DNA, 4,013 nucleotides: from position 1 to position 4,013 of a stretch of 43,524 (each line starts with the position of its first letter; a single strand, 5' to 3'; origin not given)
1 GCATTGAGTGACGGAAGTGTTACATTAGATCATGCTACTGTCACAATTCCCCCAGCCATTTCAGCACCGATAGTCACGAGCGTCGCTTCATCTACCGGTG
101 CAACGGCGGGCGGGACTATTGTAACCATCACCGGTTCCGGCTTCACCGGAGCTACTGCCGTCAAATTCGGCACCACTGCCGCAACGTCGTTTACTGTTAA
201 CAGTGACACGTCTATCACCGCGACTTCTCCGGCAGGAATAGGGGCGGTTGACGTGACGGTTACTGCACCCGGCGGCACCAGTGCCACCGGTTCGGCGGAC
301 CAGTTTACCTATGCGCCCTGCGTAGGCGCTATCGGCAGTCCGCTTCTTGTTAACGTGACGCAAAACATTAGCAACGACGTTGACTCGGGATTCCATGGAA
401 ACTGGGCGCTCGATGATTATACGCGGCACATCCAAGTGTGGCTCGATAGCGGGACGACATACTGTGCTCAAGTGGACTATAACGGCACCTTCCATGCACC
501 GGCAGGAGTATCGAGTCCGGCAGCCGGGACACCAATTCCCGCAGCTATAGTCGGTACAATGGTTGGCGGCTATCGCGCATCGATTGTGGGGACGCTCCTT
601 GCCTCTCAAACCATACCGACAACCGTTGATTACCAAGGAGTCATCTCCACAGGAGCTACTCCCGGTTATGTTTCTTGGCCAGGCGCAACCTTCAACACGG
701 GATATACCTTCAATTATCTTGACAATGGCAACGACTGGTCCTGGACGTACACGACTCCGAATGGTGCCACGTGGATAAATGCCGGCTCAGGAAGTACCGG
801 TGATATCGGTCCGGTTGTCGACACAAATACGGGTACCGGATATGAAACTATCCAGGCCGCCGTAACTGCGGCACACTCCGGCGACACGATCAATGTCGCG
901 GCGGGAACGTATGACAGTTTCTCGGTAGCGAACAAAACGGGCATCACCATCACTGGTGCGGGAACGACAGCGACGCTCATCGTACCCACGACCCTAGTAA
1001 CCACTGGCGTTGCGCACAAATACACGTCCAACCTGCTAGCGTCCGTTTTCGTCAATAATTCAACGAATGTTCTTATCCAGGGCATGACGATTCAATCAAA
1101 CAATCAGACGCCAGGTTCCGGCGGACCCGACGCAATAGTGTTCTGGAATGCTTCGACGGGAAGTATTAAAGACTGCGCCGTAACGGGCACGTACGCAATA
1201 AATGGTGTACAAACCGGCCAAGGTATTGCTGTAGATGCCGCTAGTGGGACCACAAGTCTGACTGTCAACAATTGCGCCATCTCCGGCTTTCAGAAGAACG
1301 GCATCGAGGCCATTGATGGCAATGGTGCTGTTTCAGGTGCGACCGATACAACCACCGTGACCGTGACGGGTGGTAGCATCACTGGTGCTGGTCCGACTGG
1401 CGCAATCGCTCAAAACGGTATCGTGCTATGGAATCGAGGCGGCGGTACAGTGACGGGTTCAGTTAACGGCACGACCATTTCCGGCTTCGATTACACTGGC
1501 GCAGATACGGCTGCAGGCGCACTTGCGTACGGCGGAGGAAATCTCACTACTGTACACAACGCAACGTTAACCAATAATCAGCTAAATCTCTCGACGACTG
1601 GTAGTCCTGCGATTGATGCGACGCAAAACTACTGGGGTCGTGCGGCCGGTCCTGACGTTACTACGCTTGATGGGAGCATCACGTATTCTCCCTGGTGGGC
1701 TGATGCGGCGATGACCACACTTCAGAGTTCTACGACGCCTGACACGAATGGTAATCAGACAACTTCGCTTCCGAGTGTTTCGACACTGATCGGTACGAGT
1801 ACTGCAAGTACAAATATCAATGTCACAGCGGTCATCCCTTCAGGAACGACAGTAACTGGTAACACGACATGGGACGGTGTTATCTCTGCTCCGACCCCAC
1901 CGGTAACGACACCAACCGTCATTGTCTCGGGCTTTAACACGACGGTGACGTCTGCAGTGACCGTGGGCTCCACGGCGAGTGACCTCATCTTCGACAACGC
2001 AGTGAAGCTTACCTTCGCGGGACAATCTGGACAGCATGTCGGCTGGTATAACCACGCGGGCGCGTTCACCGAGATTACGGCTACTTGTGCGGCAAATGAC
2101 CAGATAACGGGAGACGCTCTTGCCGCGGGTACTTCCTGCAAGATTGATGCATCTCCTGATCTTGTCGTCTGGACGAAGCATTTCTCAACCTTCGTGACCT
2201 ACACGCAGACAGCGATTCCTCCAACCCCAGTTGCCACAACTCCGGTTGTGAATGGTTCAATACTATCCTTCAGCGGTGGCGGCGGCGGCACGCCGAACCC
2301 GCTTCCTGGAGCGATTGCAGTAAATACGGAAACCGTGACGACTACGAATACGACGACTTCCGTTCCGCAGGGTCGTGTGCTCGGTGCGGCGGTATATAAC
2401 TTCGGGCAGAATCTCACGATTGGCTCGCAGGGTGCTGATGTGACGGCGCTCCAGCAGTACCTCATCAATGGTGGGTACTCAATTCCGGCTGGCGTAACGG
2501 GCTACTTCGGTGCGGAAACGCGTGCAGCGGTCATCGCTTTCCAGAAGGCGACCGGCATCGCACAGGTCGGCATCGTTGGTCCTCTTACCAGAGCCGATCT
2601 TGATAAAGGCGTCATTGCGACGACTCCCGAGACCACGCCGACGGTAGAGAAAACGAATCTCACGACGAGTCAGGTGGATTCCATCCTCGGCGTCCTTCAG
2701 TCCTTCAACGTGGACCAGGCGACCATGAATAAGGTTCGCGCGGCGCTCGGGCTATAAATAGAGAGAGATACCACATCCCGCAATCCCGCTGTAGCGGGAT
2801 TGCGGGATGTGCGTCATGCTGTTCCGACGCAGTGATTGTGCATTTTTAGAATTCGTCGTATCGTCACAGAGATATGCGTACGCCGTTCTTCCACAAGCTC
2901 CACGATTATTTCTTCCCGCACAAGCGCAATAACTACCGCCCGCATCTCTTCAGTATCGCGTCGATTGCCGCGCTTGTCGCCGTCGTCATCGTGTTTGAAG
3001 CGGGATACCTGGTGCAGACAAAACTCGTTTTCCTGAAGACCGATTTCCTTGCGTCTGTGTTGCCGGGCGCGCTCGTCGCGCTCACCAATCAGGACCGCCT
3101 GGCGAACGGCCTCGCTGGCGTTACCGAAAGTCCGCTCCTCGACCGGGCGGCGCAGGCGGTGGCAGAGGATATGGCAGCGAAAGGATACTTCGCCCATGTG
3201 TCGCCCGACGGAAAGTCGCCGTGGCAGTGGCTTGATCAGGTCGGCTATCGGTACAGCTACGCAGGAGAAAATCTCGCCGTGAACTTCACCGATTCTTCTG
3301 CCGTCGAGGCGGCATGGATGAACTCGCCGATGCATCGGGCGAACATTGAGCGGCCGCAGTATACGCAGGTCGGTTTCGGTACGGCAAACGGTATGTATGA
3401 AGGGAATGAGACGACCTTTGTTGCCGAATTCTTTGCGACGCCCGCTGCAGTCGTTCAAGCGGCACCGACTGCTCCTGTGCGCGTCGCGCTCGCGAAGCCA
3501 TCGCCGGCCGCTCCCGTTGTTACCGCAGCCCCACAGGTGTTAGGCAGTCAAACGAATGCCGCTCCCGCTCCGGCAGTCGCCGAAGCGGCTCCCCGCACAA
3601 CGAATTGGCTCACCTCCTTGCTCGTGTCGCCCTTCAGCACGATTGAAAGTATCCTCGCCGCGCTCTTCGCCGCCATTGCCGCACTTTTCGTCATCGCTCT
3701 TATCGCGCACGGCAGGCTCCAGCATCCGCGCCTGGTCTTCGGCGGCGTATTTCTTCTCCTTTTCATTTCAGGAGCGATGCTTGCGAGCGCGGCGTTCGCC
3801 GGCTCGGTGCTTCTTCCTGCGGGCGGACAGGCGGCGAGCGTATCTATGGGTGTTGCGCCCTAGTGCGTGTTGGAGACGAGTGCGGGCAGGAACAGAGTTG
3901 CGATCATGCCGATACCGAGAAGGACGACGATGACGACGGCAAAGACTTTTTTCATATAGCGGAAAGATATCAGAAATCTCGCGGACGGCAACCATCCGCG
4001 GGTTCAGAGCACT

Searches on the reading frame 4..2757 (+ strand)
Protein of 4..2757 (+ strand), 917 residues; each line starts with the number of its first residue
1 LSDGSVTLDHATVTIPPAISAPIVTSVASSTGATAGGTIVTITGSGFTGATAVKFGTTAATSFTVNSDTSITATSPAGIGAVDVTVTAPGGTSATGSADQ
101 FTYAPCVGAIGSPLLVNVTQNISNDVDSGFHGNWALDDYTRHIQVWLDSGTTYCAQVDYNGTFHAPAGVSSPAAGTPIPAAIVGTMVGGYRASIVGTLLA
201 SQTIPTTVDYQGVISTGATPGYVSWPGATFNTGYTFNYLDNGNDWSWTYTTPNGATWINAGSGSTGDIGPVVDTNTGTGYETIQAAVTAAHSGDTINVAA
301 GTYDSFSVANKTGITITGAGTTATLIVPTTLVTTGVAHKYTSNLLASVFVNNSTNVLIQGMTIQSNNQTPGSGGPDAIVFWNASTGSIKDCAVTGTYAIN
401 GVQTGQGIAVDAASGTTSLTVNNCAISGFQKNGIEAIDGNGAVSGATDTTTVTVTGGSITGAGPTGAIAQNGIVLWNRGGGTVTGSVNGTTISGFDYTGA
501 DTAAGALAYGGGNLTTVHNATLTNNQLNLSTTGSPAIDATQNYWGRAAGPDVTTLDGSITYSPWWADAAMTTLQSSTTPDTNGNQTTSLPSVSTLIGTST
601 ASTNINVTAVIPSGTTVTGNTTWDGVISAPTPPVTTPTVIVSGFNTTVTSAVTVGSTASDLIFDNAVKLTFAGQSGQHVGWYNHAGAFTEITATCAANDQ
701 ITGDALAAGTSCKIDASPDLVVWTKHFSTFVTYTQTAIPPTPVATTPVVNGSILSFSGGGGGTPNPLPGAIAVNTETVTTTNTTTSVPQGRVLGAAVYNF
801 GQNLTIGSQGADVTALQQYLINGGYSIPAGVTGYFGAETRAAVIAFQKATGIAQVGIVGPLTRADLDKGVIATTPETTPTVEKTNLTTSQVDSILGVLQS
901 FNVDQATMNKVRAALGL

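Call 12: search_protein_families(library=pfam, proteins=[window:4-2757:+], max_evalue=0.001)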
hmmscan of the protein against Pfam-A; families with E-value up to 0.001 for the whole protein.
window:4-2757:+ (917 aa): 2 families
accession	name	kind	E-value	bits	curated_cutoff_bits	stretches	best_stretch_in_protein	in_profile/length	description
PF01471.23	PG_binding_1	-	4.8e-14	52.7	23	1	809-864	1-55/57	Putative peptidoglycan binding domain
PF01833.30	TIG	-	1.6e-10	41.3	20.9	1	22-103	1-84/84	IPT/TIG domain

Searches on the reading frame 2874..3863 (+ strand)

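Call 12: search_protein_families(library=pfam, proteins=[window:2874-3863:+], max_evalue=0.001)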
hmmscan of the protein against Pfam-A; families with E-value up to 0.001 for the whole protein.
window:2874-3863:+ (329 aa): 1 family
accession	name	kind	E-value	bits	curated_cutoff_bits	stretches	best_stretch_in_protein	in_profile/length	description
PF00188.32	CAP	-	4.5e-14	53.7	21.1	1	69-183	2-114/117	Cysteine-rich secretory protein family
